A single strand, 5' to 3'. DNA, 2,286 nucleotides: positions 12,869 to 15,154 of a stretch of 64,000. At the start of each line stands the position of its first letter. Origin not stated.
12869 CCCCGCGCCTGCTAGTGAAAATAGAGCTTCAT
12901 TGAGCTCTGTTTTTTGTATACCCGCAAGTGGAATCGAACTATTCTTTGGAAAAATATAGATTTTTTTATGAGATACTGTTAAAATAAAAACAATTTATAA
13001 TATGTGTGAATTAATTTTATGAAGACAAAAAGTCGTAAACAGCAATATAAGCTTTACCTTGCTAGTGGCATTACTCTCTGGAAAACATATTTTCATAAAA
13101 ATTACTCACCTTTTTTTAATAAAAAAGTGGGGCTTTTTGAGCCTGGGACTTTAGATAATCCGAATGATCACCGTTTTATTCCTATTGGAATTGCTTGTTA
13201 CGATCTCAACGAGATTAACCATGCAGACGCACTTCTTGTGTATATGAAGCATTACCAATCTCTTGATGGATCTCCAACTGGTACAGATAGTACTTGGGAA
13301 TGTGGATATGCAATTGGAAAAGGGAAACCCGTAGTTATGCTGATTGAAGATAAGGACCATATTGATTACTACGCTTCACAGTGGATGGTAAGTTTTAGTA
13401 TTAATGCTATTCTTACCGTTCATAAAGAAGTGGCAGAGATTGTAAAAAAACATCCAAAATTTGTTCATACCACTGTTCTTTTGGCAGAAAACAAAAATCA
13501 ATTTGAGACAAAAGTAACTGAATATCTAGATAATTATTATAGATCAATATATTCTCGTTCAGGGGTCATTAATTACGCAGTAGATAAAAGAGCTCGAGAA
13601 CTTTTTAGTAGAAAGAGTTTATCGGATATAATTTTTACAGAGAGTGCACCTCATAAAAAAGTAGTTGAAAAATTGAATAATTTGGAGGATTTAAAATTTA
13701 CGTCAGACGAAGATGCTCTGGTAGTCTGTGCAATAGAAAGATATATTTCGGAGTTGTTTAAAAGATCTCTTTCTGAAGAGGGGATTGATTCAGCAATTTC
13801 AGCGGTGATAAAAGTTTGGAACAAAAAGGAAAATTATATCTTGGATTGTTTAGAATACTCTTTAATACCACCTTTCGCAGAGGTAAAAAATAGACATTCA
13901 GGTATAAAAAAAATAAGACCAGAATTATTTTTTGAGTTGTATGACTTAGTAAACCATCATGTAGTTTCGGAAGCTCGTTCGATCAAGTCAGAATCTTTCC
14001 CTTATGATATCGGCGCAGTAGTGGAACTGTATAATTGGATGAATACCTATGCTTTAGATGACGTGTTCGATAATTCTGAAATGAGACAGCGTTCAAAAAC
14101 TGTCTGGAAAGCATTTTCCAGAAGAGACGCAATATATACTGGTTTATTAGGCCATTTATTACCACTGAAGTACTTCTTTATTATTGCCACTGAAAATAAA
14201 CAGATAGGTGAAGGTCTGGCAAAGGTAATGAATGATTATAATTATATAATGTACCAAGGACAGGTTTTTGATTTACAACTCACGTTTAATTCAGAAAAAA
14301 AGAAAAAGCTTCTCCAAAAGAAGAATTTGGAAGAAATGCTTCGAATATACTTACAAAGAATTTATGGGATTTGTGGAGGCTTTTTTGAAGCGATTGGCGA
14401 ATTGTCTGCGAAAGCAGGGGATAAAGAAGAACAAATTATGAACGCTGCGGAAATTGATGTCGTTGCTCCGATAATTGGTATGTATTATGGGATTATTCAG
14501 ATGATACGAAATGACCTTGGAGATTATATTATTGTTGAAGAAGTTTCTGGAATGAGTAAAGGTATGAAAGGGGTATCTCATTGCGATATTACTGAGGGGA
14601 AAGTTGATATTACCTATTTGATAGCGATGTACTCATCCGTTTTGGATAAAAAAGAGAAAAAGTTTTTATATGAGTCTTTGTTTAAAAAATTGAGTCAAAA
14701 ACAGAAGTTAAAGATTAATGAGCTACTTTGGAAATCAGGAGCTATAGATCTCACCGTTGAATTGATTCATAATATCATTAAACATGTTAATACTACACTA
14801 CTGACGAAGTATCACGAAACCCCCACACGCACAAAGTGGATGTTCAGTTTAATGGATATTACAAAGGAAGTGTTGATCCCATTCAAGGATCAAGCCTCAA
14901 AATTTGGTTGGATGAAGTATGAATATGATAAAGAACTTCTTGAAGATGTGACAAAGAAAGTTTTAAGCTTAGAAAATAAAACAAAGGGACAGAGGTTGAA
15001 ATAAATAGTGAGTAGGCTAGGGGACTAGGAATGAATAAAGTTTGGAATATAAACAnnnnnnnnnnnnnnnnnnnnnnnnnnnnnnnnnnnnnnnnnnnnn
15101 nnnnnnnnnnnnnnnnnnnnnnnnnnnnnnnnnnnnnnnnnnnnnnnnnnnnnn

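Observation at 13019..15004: Unusual fusion: nucleoside-deoxyribosyltransferase-like domain joined to a polyprenyl-synthase-like domain with a degenerate second Asp-rich motif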

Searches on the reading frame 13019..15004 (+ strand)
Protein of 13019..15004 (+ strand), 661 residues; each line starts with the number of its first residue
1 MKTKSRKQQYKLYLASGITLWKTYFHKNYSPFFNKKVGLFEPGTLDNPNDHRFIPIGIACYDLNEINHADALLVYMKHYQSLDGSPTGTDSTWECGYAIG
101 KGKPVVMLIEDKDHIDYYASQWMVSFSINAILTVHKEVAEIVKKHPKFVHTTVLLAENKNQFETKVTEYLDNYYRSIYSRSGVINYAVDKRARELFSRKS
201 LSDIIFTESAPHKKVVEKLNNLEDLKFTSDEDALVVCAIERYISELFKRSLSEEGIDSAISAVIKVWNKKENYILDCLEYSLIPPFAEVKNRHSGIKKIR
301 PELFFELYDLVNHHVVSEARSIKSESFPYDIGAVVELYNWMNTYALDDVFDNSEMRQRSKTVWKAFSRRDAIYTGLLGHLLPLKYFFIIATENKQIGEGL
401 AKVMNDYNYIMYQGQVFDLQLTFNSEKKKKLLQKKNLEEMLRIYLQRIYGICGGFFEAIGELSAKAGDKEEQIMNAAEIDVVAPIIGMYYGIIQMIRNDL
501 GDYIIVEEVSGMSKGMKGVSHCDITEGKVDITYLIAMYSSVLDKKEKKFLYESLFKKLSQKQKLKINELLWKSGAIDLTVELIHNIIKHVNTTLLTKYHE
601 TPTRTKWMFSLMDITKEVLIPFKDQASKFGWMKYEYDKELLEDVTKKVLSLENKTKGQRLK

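Call 3: search_protein_families(library=pfam, proteins=[window:13019-15004:+], max_evalue=1)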
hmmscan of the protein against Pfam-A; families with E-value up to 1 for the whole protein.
window:13019-15004:+ (661 aa): 4 families
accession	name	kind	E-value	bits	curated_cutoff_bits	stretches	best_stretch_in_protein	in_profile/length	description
PF00348.22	polyprenyl_synt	-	8.1e-13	48.6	27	1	294-563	14-243/251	Polyprenyl synthetase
PF05014.21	Nuc_deoxyrib_tr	-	1.9e-05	25.2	28.8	1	57-115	51-103/117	Nucleoside 2-deoxyribosyltransferase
PF15891.11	Nuc_deoxyri_tr2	-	0.0029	18.4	30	1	62-111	61-104/105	Nucleoside 2-deoxyribosyltransferase like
PF19064.5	DUF5760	-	0.053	14.2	27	0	391-446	3-56/86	Family of unknown function (DUF5760)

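Call 4: search_protein_families(library=ncbifam, proteins=[window:13019-15004:+], max_evalue=1)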
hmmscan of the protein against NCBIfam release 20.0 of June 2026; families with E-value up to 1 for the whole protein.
window:13019-15004:+ (661 aa): 5 families
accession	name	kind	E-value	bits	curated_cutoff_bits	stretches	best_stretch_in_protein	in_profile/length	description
NF041169.1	f2_encap_cargo4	exception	5.2e-09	35.8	450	1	332-589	76-304/334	family 2 encapsulin nanocompartment cargo protein polyprenyl transferase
TIGR02748.1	GerC3_HepT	equivalog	2e-07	30.4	456.55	1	334-594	71-295/319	heptaprenyl diphosphate synthase component II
NF045628.1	HxpDPsynlarge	equivalog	0.00021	20.4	500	1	340-563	68-253/311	hexaprenyl-diphosphate synthase large subunit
TIGR02749.1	prenyl_cyano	equivalog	0.0029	16.7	383.2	1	343-425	83-165/322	solanesyl diphosphate synthase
NF045549.1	GGPPsyn_IdsB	equivalog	0.049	12.7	475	1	329-377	88-135/346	geranylgeranyl diphosphate synthase IdsB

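Call 5: find_homologous_proteins(query=window:13019-15004:+, max_evalue=0.001)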
Query window:13019-15004:+ (661 aa): 62 proteins with E <= 0.001 among 8000 candidates.
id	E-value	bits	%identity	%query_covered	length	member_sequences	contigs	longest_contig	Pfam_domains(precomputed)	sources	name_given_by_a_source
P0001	0.0e+0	1496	100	100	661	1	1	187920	PF00348.23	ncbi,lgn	-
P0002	0.0e+0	1107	73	99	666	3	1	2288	PF00348.23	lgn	-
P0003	0.0e+0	1074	72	97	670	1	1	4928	PF00348.23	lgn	-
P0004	0.0e+0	1067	69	99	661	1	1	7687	PF00348.23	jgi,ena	-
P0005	0.0e+0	1037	68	99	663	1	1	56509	PF00348.23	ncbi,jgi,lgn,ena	ncbi:MAG: polyprenyl synthetase family protein [Patescibacteria group bacterium]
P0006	0.0e+0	1023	66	99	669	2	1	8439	PF00348.23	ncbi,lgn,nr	ncbi:MAG: polyprenyl synthetase family protein [Candidatus Parcubacteria bacterium]|nr:polyprenyl sy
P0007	0.0e+0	1016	66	100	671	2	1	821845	PF00348.23,PF05014.22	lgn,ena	-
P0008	0.0e+0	1014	67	100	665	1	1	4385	PF00348.23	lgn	-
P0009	0.0e+0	1011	66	100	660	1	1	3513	PF00348.23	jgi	-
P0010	1.4e-293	994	66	100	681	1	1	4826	PF00348.23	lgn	-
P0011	8.2e-291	984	64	99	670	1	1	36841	PF00348.23,PF05014.22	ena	-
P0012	1.2e-288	977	64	100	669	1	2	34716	PF00348.23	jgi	-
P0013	5.6e-285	965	64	100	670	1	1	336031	PF00348.23,PF05014.22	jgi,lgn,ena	-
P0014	8.8e-285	964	63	100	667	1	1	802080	PF00348.23,PF05014.22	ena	-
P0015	4.5e-284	962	62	99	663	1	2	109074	PF00348.23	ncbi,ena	-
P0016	1.3e-283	961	63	99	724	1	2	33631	PF12728.14,PF00348.23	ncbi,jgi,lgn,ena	ncbi:MAG: polyprenyl synthetase family protein [Candidatus Paceibacterota bacterium]|jgi:excisionase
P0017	2.0e-283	960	63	100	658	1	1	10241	PF00348.23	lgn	-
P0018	7.5e-281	951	63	99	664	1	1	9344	PF00348.23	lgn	-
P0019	3.2e-280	949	63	98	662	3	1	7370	PF00348.23,PF05014.22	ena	-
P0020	6.8e-279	945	63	98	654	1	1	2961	PF00348.23,PF05014.22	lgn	-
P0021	6.0e-278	942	61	99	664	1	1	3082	PF00348.23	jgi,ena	-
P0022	5.9e-277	939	62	98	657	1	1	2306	PF00348.23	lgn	-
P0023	6.8e-274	929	59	99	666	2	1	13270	PF00348.23,PF05014.22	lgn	-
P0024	4.9e-263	893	60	99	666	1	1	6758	PF00348.23,PF05014.22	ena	-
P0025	4.0e-262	890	62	94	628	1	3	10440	PF00348.23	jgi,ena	jgi:geranylgeranyl pyrophosphate synthase/nucleoside 2-deoxyribosyltransferase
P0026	2.3e-258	877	59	99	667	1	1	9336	PF00348.23,PF05014.22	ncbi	-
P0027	2.8e-254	864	57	99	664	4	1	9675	PF00348.23,PF05014.22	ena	-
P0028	2.0e-252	858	69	81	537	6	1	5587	PF00348.23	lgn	-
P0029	7.4e-252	856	64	90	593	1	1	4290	PF00348.23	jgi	jgi:geranylgeranyl pyrophosphate synthase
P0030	1.2e-246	838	60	90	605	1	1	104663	PF00348.23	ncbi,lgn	-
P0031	3.5e-231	787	60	88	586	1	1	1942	PF00348.23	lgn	-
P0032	9.2e-182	624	47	95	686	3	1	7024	PF00348.23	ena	-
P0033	1.4e-181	624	46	96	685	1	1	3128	PF00348.23,PF05014.22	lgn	-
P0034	3.8e-181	622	46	95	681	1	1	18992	PF00348.23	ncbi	-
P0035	7.5e-180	618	46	95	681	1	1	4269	PF00348.23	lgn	-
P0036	2.4e-179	616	64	62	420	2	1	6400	PF00348.23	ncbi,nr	ncbi:hypothetical protein GYA13_02080 [Candidatus Kuenenbacteria bacterium]|nr:hypothetical protein 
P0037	2.0e-178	613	46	95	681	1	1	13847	PF00348.23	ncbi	-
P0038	3.3e-176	606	45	95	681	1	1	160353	PF00348.23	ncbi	-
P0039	2.3e-169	583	44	99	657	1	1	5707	PF00348.23,PF05014.22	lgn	-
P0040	6.7e-168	578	59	66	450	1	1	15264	PF00348.23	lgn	-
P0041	2.9e-165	570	43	97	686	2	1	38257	PF00348.23,PF05014.22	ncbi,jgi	ncbi:MAG: polyprenyl synthetase family protein [Candidatus Buchananbacteria bacterium]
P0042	3.2e-164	566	44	95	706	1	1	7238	PF00348.23,PF05014.22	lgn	-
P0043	1.1e-163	564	43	98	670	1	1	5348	PF00348.23,PF05014.22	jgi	jgi:geranylgeranyl pyrophosphate synthase/nucleoside 2-deoxyribosyltransferase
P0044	3.5e-163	563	45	95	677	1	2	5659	PF00348.23,PF05014.22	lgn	-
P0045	6.6e-163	562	43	95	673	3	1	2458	PF00348.23,PF05014.22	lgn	-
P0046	2.7e-162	560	44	95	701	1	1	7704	PF00348.23,PF05014.22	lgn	-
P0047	7.3e-162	558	43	95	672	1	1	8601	PF00348.23,PF05014.22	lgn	-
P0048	1.2e-161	558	42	95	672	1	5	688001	PF00348.23,PF05014.22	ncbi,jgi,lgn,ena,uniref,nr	ncbi:MAG: hypothetical protein A2571_03310 [Candidatus Vogelbacteria bacterium RIFOXYD1_FULL_44_32]|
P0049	4.8e-161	556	44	95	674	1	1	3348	PF00348.23,PF05014.22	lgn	-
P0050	1.5e-160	554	42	97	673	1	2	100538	PF00348.23,PF05014.22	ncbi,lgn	-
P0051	4.5e-160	553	43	97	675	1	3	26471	PF00348.23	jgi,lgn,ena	-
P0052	4.6e-160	552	43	95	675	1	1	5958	PF00348.23,PF05014.22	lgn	-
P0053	1.8e-159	550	43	95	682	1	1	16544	PF00348.23,PF05014.22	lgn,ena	-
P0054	5.4e-159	549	43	95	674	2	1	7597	PF00348.23,PF05014.22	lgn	-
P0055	1.2e-157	544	43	95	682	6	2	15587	PF00348.23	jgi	jgi:geranylgeranyl pyrophosphate synthase/nucleoside 2-deoxyribosyltransferase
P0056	4.6e-157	543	41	97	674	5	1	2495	PF00348.23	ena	-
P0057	3.1e-156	540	42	95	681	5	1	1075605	PF00348.23,PF05014.22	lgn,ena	-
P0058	1.3e-155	538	43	95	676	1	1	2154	PF00348.23,PF05014.22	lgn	-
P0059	2.1e-155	537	42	95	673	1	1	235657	PF00348.23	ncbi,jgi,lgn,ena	ncbi:MAG: polyprenyl synthetase family protein [Patescibacteria group bacterium]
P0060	8.0e-155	535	42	95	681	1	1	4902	PF00348.23,PF05014.22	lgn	-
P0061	9.3e-154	532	42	95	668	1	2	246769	PF00348.23,PF05014.22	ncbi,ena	-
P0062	1.0e-153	531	42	95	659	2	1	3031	PF00348.23,PF05014.22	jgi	-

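Call 7: search_solved_structures(query=window:13019-15004:+, max_evalue=1, show_alignments=3)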
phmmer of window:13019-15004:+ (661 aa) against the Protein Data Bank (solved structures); distinct sequences matched with E-value up to 1: 11.
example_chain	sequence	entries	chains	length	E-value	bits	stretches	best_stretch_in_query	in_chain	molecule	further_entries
5h9d_A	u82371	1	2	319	0.0042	19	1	326-441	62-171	Farnesyl pyrophosphate synthetase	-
9kp1_B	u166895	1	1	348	0.01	17.7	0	430-578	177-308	Heptaprenyl diphosphate synthase component 2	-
9k99_A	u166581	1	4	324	0.14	14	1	295-426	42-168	Solanesyl diphosphate synthase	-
9jr6_A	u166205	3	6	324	0.14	14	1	295-426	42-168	Probable solanesyl-diphosphate synthase 3, chloroplastic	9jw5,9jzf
9jqs_A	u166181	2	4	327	0.14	14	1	295-426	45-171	Probable solanesyl-diphosphate synthase 3, chloroplastic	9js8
9kbk_A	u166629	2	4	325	0.14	14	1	295-426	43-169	Probable solanesyl-diphosphate synthase 3, chloroplastic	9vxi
9jv9_A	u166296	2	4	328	0.14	14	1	295-426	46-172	Probable solanesyl-diphosphate synthase 3, chloroplastic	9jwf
9jsc_A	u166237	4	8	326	0.14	14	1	295-426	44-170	Probable solanesyl-diphosphate synthase 3, chloroplastic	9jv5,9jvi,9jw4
9kaf_A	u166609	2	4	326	0.14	14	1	295-426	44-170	Probable solanesyl-diphosphate synthase 3, chloroplastic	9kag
9k9c_A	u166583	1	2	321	0.16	13.8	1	295-425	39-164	Solanesyl diphosphate synthase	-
9kcy_A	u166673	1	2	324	0.16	13.8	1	295-425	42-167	Solanesyl diphosphate synthase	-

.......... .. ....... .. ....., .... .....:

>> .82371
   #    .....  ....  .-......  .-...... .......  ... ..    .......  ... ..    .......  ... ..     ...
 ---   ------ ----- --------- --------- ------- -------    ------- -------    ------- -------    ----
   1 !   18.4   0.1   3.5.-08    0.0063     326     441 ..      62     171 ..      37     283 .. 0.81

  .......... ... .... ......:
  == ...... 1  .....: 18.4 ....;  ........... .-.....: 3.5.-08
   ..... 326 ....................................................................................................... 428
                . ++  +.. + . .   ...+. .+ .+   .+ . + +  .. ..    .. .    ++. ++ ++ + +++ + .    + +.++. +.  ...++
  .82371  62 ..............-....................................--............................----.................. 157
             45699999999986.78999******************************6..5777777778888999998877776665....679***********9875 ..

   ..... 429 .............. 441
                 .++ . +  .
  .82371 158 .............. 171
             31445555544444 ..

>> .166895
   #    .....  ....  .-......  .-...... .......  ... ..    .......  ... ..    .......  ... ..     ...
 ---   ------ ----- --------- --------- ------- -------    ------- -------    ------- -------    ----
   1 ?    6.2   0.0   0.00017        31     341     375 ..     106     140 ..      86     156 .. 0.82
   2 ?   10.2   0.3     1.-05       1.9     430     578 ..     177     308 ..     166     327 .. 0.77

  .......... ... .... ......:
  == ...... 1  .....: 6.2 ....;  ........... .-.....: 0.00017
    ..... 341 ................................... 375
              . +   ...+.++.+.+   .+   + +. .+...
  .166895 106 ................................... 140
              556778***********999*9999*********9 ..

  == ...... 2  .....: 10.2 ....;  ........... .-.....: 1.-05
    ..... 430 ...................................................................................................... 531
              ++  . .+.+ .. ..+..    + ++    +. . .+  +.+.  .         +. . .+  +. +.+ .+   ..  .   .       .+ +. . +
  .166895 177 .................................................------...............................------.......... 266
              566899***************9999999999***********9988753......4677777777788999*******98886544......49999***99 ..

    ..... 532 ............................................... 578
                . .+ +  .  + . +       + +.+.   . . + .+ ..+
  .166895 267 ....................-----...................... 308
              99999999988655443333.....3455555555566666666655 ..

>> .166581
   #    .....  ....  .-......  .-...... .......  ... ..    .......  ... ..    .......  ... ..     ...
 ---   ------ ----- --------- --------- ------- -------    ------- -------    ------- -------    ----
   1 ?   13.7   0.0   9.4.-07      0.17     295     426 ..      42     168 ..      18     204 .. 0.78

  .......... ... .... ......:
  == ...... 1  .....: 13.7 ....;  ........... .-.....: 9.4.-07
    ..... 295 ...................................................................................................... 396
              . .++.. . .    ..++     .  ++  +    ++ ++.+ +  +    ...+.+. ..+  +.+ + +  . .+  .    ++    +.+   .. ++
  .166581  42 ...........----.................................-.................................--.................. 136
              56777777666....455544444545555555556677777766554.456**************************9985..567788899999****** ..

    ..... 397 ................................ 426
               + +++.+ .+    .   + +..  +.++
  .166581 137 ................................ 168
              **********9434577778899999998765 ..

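Call 11: find_related_loci(query=A1, collection=genome_contigs, flank=8000)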
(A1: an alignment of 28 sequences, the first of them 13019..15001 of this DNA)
Query A1 (661 aa) in genome_contigs; peptide patterns used: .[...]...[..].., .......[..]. (x = any residue, [..] = any of these).
54 stretches matched a pattern; 18 encode a relative of the query (tblastn E <= 1e-3); 18 distinct loci.
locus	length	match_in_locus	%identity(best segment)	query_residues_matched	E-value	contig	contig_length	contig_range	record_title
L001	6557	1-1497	97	163-661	0e+0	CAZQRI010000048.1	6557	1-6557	MAG TPA_asm: uncultured Gammaproteobacteria bacterium isolate SRP298887_co1_343 genome assembly, contig: NODE_14280_leng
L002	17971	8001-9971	68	4-660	0e+0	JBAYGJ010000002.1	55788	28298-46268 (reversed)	MAG: Patescibacteria group bacterium isolate SO_2016_GW1_122 scaffold01152_OW334_2016, whole genome shotgun sequence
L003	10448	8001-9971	66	4-660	0e+0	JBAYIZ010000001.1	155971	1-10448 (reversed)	MAG: Candidatus Magasanikiibacteriota bacterium isolate SO_2016_GW1_43 scaffold00221_OW334_2016, whole genome shotgun se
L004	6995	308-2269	67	9-660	0e+0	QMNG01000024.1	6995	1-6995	MAG: candidate division Kazan bacterium isolate B79_G16 B79_Guay16_scaffold_10259, whole genome shotgun sequence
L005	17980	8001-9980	66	1-660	0e+0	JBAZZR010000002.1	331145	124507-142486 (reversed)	MAG: Patescibacteria group bacterium isolate SO_2017_GW3_20 scaffold_3_c2_OW296A_2017, whole genome shotgun sequence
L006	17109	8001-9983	62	2-661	0e+0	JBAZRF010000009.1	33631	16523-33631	MAG: Candidatus Paceibacterota bacterium isolate SO_2017_GW1_141 NODE_5744_length_33631_cov_1.393356_OW334_2017, whole g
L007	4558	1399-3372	62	5-661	0e+0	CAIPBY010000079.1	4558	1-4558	MAG: Candidatus Buchananbacteria bacterium isolate MJ120702A_bin-902 genome assembly, contig: bin-902:079/101, whole gen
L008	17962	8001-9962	62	9-661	0e+0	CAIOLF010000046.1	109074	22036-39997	MAG: Candidatus Buchananbacteria bacterium isolate AlinenSediments_bin-3511 genome assembly, contig: bin-3511:46/72, who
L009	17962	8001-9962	62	9-661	0e+0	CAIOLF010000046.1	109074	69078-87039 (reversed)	MAG: Candidatus Buchananbacteria bacterium isolate AlinenSediments_bin-3511 genome assembly, contig: bin-3511:46/72, who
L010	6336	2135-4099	59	6-660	0e+0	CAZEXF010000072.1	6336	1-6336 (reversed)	MAG TPA_asm: uncultured archaeon isolate SRP214966_co4_448 genome assembly, contig: NODE_16795_length_6336_cov_4.140105,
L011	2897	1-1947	57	10-660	0e+0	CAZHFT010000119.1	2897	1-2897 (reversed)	MAG TPA_asm: uncultured archaeon isolate binchicken_co181_599 genome assembly, contig: NODE_85475_length_2897_cov_3.7044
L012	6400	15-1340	63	219-660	0e+0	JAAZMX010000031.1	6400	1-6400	MAG: Candidatus Kuenenbacteria bacterium isolate AS27yjCOA_103 58187_AS27, whole genome shotgun sequence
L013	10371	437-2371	47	7-633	0e+0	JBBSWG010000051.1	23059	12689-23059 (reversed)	MAG: Nanoarchaeota archaeon isolate H51-bin332_1 H51_bin332_1_000000000051, whole genome shotgun sequence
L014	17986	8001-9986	43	5-644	1e-168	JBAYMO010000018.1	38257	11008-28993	MAG: Candidatus Buchananbacteria bacterium isolate SO_2016_LW1_41 scaffold00835_LW64-88_2016, whole genome shotgun seque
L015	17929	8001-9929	42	6-635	1e-165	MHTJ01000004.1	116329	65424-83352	MAG: Candidatus Vogelbacteria bacterium RIFOXYD1_FULL_44_32 rifoxyd1_full_scaffold_38, whole genome shotgun sequence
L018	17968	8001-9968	59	5-660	0e+0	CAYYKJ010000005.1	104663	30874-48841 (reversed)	MAG TPA_asm: uncultured archaeon isolate SRP141376_co1_226 genome assembly, contig: NODE_471_length_104663_cov_13.578225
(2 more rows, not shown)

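Call 15: search_protein_families(library=padloc, proteins=[window:13019-15004:+], max_evalue=1)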
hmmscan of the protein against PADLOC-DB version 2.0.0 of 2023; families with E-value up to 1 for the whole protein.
window:13019-15004:+ (661 aa): 0 families

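Call 16: search_protein_families(library=phrogs, proteins=[window:13019-15004:+], max_evalue=1)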
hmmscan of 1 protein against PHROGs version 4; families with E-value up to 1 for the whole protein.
window:13019-15004:+ (661 aa): 2 families
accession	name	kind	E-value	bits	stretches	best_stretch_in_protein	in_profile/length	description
phrog_7995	-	DNA, RNA and nucleotide metabolism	0.0014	19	1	62-134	90-154/336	nucleoside deoxyribosyltransferase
phrog_9853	-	unknown function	0.91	10.4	0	189-239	23-71/132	-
